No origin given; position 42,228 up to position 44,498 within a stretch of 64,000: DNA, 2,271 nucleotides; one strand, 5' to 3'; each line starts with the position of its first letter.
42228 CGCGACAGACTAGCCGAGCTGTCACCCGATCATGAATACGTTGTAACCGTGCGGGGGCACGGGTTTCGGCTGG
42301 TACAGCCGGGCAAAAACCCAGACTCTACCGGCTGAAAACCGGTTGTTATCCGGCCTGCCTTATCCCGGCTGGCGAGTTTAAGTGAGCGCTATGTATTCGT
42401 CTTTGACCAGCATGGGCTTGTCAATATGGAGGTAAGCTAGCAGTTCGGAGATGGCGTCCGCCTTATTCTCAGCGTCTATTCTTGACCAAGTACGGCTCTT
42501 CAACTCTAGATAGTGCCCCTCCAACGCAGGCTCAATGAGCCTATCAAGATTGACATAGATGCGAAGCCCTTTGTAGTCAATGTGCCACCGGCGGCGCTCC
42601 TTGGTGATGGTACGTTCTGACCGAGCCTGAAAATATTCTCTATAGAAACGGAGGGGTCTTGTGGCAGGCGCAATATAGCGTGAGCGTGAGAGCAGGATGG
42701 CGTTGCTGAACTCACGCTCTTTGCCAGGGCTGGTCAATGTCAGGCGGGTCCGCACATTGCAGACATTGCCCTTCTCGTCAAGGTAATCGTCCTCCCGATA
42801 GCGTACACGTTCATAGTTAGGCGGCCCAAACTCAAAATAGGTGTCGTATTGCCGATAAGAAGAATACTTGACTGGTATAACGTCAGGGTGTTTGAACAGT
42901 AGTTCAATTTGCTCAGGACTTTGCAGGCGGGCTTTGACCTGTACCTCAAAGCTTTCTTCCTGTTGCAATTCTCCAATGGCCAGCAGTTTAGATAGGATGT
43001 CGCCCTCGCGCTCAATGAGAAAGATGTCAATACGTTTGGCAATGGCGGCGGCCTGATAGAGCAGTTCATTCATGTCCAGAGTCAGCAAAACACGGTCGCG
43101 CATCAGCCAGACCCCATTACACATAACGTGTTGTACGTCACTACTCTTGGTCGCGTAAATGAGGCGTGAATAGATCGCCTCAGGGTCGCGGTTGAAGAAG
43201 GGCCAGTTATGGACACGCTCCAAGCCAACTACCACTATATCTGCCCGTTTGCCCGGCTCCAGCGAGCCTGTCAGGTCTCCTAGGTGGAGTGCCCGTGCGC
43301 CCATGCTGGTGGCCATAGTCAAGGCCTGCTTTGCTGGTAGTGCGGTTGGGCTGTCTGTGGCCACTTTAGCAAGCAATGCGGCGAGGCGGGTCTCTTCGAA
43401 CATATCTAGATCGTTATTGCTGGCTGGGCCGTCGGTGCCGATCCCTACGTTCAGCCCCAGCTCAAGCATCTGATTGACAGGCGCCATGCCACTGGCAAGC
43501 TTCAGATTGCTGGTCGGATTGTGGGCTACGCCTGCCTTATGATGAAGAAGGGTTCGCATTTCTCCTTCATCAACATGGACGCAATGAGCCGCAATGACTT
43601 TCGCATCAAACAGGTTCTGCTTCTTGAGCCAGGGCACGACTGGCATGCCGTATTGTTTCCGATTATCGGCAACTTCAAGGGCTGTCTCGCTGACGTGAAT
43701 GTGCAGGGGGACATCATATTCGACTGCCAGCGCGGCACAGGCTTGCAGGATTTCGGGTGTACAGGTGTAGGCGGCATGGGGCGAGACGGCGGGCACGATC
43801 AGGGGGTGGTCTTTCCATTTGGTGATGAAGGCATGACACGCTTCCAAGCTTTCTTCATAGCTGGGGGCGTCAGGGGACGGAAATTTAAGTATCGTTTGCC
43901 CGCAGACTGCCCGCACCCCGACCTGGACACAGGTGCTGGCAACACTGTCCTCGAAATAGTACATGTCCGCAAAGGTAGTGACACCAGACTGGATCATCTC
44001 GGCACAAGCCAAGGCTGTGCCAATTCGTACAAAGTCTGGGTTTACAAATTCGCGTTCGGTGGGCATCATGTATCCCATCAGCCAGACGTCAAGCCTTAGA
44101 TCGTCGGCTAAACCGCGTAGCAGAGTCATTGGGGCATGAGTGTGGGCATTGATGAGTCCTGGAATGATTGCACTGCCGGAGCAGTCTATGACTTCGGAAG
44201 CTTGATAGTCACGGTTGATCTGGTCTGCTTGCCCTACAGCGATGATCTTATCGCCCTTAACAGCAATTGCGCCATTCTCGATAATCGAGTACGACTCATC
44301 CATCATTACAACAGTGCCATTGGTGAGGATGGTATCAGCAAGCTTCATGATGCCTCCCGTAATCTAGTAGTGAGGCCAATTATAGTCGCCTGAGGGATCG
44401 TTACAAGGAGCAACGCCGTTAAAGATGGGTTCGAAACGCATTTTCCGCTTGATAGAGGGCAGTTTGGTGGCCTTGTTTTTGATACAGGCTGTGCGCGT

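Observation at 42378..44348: MtaD-type nucleoside deaminase fused to a CYTH (triphosphate-tunnel) domain with a variant ExExK motif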

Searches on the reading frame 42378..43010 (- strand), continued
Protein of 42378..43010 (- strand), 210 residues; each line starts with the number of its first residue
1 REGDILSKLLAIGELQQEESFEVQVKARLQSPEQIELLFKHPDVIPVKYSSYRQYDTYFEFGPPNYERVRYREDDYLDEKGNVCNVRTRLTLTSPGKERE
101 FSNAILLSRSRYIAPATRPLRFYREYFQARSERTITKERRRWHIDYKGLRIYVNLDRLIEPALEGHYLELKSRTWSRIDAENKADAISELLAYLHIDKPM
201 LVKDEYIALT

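Call 45: search_protein_families(library=pfam, alignment_id=A1, max_evalue=0.01)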
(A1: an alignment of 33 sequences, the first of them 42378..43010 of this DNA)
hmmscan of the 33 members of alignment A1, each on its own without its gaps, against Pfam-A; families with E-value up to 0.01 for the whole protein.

A. member 1, window:42378-43010:- (210 aa): 1 family
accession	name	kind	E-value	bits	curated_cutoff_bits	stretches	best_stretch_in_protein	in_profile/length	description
PF01928.26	CYTH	-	0.00042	20.6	23.2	1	22-177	3-152/179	CYTH domain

B. families by the number of members that match (of 33 scanned): 1 family
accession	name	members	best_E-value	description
PF01928.26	CYTH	18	3.4e-08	CYTH domain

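Call 61: list_cluster_members(proteins=[P0255, P0258, P0275, P0320, P0243, P0246, P0248])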
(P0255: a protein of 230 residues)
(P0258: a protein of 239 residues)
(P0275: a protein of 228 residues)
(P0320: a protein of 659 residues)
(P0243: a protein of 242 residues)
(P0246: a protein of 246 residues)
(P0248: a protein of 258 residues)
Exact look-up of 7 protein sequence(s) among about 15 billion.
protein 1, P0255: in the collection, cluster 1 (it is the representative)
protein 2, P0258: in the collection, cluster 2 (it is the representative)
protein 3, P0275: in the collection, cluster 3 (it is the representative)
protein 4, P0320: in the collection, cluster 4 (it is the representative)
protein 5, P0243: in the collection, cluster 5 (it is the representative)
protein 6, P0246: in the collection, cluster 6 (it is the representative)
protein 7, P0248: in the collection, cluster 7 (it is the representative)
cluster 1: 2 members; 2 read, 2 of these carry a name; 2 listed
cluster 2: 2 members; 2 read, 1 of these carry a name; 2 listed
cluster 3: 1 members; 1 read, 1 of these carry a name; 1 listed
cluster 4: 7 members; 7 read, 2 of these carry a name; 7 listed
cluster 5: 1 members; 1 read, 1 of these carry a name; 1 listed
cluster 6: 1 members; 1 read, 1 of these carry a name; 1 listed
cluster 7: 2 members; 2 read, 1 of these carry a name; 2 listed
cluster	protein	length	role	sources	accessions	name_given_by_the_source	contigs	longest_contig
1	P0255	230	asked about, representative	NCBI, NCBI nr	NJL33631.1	MAG: amidohydrolase, partial [Chloroflexaceae bacterium] | amidohydrolase [Chloroflexaceae bacterium]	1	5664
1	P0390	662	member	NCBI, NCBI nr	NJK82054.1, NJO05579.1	MAG: amidohydrolase [Chloroflexaceae bacterium] | amidohydrolase [Chloroflexaceae bacterium]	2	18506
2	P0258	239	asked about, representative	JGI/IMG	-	5-methylthioadenosine/S-adenosylhomocysteine deaminase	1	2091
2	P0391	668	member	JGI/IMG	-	-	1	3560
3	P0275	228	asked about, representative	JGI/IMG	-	5-methylthioadenosine/S-adenosylhomocysteine deaminase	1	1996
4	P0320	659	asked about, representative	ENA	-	-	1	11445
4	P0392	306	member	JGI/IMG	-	5-methylthioadenosine/S-adenosylhomocysteine deaminase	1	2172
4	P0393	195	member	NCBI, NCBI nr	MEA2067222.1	MAG: CYTH domain-containing protein, partial [Thermotogota bacterium] | CYTH domain-containing protein [Thermotogota bacterium]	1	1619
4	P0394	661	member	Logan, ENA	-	-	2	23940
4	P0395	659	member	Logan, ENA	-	-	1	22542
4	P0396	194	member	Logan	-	-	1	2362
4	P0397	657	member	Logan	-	-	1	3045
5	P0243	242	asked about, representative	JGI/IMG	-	5-methylthioadenosine/S-adenosylhomocysteine deaminase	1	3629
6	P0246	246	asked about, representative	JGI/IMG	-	5-methylthioadenosine/S-adenosylhomocysteine deaminase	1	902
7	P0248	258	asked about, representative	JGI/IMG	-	-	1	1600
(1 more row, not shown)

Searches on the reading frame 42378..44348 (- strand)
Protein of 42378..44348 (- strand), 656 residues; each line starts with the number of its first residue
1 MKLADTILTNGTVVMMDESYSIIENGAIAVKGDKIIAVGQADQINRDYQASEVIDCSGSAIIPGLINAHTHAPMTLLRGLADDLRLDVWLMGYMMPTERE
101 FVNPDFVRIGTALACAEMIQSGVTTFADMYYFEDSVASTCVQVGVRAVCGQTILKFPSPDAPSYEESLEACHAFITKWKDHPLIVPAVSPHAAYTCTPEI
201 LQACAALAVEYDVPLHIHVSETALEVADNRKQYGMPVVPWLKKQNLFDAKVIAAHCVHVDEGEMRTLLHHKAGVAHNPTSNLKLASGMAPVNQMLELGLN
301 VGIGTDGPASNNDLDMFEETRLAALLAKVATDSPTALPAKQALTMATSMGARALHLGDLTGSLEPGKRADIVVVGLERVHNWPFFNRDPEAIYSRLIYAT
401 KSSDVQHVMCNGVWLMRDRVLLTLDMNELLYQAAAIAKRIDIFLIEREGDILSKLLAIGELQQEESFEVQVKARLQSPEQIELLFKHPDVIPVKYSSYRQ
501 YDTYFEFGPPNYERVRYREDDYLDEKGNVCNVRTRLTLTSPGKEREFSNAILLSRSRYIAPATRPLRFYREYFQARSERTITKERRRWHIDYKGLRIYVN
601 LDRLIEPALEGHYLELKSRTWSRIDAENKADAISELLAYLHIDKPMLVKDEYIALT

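Call 3: search_protein_families(library=pfam, proteins=[window:42378-44348:-], max_evalue=1)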
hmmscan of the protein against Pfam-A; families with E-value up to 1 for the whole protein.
window:42378-44348:- (656 aa): 5 families
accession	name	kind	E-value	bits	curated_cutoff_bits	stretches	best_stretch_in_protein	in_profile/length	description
PF01979.26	Amidohydro_1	-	1.1e-74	252.2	25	1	61-414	2-344/345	Amidohydrolase family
PF07969.17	Amidohydro_3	-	8.4e-17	62.2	29.7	2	196-412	259-468/472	Amidohydrolase family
PF22039.1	HUTI_composite_bact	-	0.00061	19.8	25.5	1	26-48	1-23/26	Imidazolonepropionase-like composite domain, bacteria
PF01928.26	CYTH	-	0.0063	16.8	23.2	1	468-623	3-152/179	CYTH domain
PF24890.1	ALN_composite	-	0.1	13.1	27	1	25-55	21-51/55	Allantoinase, composite domain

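Call 4: search_protein_families(library=ncbifam, proteins=[window:42378-44348:-], max_evalue=1)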
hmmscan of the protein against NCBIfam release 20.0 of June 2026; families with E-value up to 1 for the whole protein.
window:42378-44348:- (656 aa): 70 families (the best 25 are shown)
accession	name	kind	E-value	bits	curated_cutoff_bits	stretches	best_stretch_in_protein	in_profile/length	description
NF006549.0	PRK09045.1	equivalog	2.3e-138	461.6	540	1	3-441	7-440/444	TRZ/ATZ family hydrolase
NF004701.0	PRK06038.1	equivalog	3e-126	421.6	609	1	3-440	3-426/432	N-ethylammeline chlorohydrolase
NF005557.0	PRK07228.1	equivalog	2.2e-107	359.5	522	1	6-440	3-437/445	5'-deoxyadenosine deaminase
NF006252.0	PRK08393.1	equivalog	2.7e-105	352.9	617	1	7-438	4-421/424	N-ethylammeline chlorohydrolase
NF012037.0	PRK15493.1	equivalog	3.3e-92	309.6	779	1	6-435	3-428/435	bifunctional S-methyl-5'-thioadenosine deaminase/S-adenosylhomocysteine deaminase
NF005211.0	PRK06687.1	equivalog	6.8e-87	291.9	703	1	9-425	5-418/419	TRZ/ATZ family protein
NF004995.0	PRK06380.1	subfamily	1.2e-84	284.7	567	1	7-429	4-412/418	metal-dependent hydrolase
NF006055.0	PRK08203.1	equivalog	4.6e-74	249.6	532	1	7-440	8-450/455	8-oxoguanine deaminase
NF005540.0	PRK07203.1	equivalog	1.9e-63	214.7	444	1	7-440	3-438/444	putative aminohydrolase SsnA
TIGR02967.1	guan_deamin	equivalog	1.5e-62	211.8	375.4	1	21-377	2-363/401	guanine deaminase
TIGR03314.1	Se_ssnA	subfamily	9.6e-60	202.6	455.5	1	7-440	2-437/441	putative selenium metabolism protein SsnA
NF006679.0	PRK09228.1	subfamily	7e-55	186.5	351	1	15-377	21-388/433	guanine deaminase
NF006056.0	PRK08204.1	subfamily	9.4e-54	182.9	391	1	5-440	4-440/449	hypothetical protein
NF009059.0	PRK12393.1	equivalog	7.9e-53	179.8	543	2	192-439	214-454/460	amidohydrolase family protein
NF006681.0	PRK09229.1-2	equivalog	6.4e-49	166.9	362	2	152-430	171-440/451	formimidoylglutamate deiminase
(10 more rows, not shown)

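Call 6: find_homologous_proteins(query=window:42378-44348:-, max_evalue=0.00001)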
Query window:42378-44348:- (656 aa): 8000 proteins with E <= 0.00001 among 8000 candidates; the best 120 are listed.
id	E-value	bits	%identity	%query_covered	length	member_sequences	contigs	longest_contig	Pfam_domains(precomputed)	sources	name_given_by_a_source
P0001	0.0e+0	1498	100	100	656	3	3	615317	PF07969.18,PF01979.27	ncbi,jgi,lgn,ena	-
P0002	0.0e+0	1140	76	100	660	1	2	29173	PF07969.18,PF22039.2,PF01979.27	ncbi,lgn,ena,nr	ncbi:MAG TPA: amidohydrolase [Chloroflexi bacterium]|nr:amidohydrolase [Chloroflexota bacterium]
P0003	0.0e+0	1112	73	99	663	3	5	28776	PF07969.18,PF22039.2,PF01979.27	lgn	-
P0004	0.0e+0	1106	73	99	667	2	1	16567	PF07969.18,PF22039.2,PF01979.27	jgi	jgi:5-methylthioadenosine/S-adenosylhomocysteine deaminase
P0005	0.0e+0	1103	72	100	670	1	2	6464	PF07969.18,PF22039.2,PF01979.27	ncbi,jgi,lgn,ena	-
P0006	0.0e+0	1102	73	99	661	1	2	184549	PF07969.18,PF01979.27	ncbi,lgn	-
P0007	0.0e+0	1097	72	99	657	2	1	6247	PF07969.18,PF01979.27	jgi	jgi:5-methylthioadenosine/S-adenosylhomocysteine deaminase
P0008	0.0e+0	1096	71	100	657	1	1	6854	PF07969.18,PF01979.27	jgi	jgi:5-methylthioadenosine/S-adenosylhomocysteine deaminase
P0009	0.0e+0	1089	72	100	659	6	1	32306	PF01928.27,PF07969.18,PF01979.27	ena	-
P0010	0.0e+0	1087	71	99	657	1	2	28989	PF07969.18,PF01979.27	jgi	jgi:5-methylthioadenosine/S-adenosylhomocysteine deaminase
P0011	0.0e+0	1087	70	100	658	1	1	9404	PF07969.18,PF01979.27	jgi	jgi:5-methylthioadenosine/S-adenosylhomocysteine deaminase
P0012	0.0e+0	1086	71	100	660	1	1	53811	PF07969.18,PF01979.27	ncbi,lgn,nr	ncbi:MAG: amidohydrolase [Anaerolineae bacterium]|nr:amidohydrolase [Anaerolineae bacterium]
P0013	0.0e+0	1086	71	100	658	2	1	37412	PF07969.18,PF01979.27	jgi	jgi:5-methylthioadenosine/S-adenosylhomocysteine deaminase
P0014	0.0e+0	1082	71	100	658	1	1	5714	PF07969.18,PF01979.27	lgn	-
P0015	0.0e+0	1082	71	100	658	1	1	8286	PF07969.18,PF22039.2,PF01979.27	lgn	-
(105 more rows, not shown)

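Call 46: predict_structure(alignment_id=A3)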
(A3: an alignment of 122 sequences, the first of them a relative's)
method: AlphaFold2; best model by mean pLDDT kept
length: 656 residues; sequences in the alignment: 122
mean_pLDDT: 91.3   pTM: 0.85
mean pLDDT of the five models: 91.3, 90.0, 89.0, 88.2, 86.2
residues with pLDDT >= 90: 444; 70-90: 194; 50-70: 18; < 50: 0
segments of 3 or more residues with pLDDT < 50: none
pLDDT, mean of each block of 10 residues (from residue 1): 96 97 98 98 97 97 98 91 80 87 97 98 97 97 98 92 93 97 98 93 98 96 88 94 97 91 97 91 78 96 89 91 93 94 98 98 98 95 87 95 97 97 97 96 85 80 81 87 89 92 87 88 86 87 61 72 88 89 94 93 90 90 84 89 81 75
secondary structure, 60 per line:
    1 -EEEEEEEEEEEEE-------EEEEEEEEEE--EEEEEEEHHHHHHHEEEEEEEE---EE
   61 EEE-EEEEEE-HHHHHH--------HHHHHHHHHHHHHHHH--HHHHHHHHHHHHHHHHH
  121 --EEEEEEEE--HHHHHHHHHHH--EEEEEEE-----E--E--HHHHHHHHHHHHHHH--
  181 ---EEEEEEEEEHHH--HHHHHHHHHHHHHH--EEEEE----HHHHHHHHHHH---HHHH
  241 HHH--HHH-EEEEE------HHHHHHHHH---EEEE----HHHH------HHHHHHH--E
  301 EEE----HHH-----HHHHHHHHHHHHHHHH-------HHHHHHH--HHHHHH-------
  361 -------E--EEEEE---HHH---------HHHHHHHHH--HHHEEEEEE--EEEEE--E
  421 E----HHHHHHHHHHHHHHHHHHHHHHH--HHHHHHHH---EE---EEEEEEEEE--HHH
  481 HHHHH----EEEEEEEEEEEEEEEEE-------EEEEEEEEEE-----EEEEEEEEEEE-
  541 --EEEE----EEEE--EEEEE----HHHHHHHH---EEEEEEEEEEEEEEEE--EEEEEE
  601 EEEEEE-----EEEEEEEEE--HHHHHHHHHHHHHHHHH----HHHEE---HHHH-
elements in order: E2-14 E22-31 E34-40 H41-47 E48-55 E59-63 E65-70 H72-77 H86-101 H104-120 E123-130 H133-143 E146-152 H164-178 E184-192 H198-211 E214-218 H223-233 H237-243 E250-254 H261-269 E273-276 H281-284 H291-297 E300-303 H316-331 H339-345 H348-353 E371-375 H391-399 E405-410 E413-417 H426-448 H451-458 E467-475 H478-485 E490-506 E514-523 E529-539 E543-546 E551-554 E557-561 H566-573 E577-592 E595-606 E612-620 H623-639 H652-655

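Call 50: fold_search(model_id=the predicted structure, library=pdb)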
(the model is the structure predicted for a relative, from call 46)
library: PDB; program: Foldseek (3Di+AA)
matches with E <= 10: 1174; with E <= 0.001: 352
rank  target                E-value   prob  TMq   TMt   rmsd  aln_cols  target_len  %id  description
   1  3lnp                  2.3e-49  1.00  0.64  0.95   1.7       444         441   38  Crystal Structure of Amidohydrolase family Protein OLEI01672_1_465 from Oleispira antarctica (released 2010-02-16)
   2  4dyk_A                4.5e-48  1.00  0.64  0.96   1.5       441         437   39  Crystal structure of an adenosine deaminase from pseudomonas aeruginosa pao1 (target nysgrc-200449) with bound zn (released 2012-03-14)
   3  4gbd_A                8.0e-48  1.00  0.65  0.97   1.5       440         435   39  Crystal Structure Of Adenosine Deaminase From Pseudomonas Aeruginosa Pao1 with bound Zn and methylthio-coformycin (released 2013-06-12)
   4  4gbd_B                2.2e-47  1.00  0.65  0.97   1.5       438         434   39  Crystal Structure Of Adenosine Deaminase From Pseudomonas Aeruginosa Pao1 with bound Zn and methylthio-coformycin (released 2013-06-12)
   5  4f0r                  3.9e-47  1.00  0.64  0.95   1.6       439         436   39  Crystal structure of an adenosine deaminase homolog from Chromobacterium violaceum (target NYSGRC-019589) bound Zn and 5 (released 2012-06-06)
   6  4f0s                  5.2e-47  1.00  0.64  0.96   1.7       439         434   39  Crystal structure of an adenosine deaminase homolog from Chromobacterium violaceum (target NYSGRC-019589) with bound ino (released 2012-06-06)
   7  4dzh                  4.7e-46  1.00  0.65  0.97   1.3       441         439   39  Crystal structure of an adenosine deaminase from xanthomonas campestris (target nysgrc-200456) with bound zn (released 2012-03-21)
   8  4v1x_E                7.5e-38  1.00  0.59  0.81   3.7       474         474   27  The structure of the hexameric atrazine chlorohydrolase, AtzA (released 2015-03-11)
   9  7ww2_B                9.3e-38  1.00  0.62  0.89   2.5       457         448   30  Structure of an Isocytosine specific deaminase Vcz (released 2023-02-22)
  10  7ww2_A                1.3e-37  1.00  0.62  0.89   2.4       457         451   31  Structure of an Isocytosine specific deaminase Vcz (released 2023-02-22)
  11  8is4_B                2.9e-37  1.00  0.62  0.90   2.3       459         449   30  Structure of an Isocytosine specific deaminase Vcz in complexed with 5-FU (released 2023-08-30)
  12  4v1x_A                3.3e-37  1.00  0.58  0.80   3.8       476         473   26  The structure of the hexameric atrazine chlorohydrolase, AtzA (released 2015-03-11)
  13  8is4_A                7.6e-37  1.00  0.62  0.89   2.4       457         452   30  Structure of an Isocytosine specific deaminase Vcz in complexed with 5-FU (released 2023-08-30)
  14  4v1x_B                2.5e-36  1.00  0.59  0.81   3.6       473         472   27  The structure of the hexameric atrazine chlorohydrolase, AtzA (released 2015-03-11)
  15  3lsb_A                7.1e-35  1.00  0.61  0.87   2.6       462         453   26  Crystal structure of the mutant E241Q of atrazine chlorohydrolase TrzN from Arthrobacter aurescens TC1 complexed with  (released 2010-07-21)
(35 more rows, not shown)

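Call 64: find_encoding_contigs(protein=P0001, flank=3000, max_places=3)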
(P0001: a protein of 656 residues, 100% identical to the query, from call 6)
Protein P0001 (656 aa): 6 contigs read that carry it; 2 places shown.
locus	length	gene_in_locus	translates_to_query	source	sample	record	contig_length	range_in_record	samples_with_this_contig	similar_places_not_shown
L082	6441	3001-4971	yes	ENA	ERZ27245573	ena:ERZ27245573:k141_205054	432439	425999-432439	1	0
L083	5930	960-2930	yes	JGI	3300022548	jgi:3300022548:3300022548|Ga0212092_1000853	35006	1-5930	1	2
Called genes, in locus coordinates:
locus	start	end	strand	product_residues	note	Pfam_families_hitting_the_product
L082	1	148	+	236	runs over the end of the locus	PF14622:Ribonucleas_3_3, PF00636:Ribonuclease_3, PF00035:dsrm, PF14709:DND1_DSRM (weak)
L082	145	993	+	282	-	PF01370:Epimerase, PF04321:RmlD_sub_bind, PF16363:GDP_Man_Dehyd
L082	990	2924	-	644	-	PF03372:Exo_endo_phos, PF23226:Exo_endo_phos_PGAP2IP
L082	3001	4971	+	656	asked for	PF01979:Amidohydro_1, PF07969:Amidohydro_3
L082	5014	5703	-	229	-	PF16697:Yop-YscD_cpl, PF00498:FHA, PF00486:Trans_reg_C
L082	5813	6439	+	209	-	?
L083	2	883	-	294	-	?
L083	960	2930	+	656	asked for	PF01979:Amidohydro_1, PF07969:Amidohydro_3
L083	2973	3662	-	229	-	PF16697:Yop-YscD_cpl, PF00498:FHA, PF00486:Trans_reg_C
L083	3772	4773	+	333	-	PF00069:Pkinase, PF07714:PK_Tyr_Ser-Thr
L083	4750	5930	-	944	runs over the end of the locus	PF00933:Glyco_hydro_3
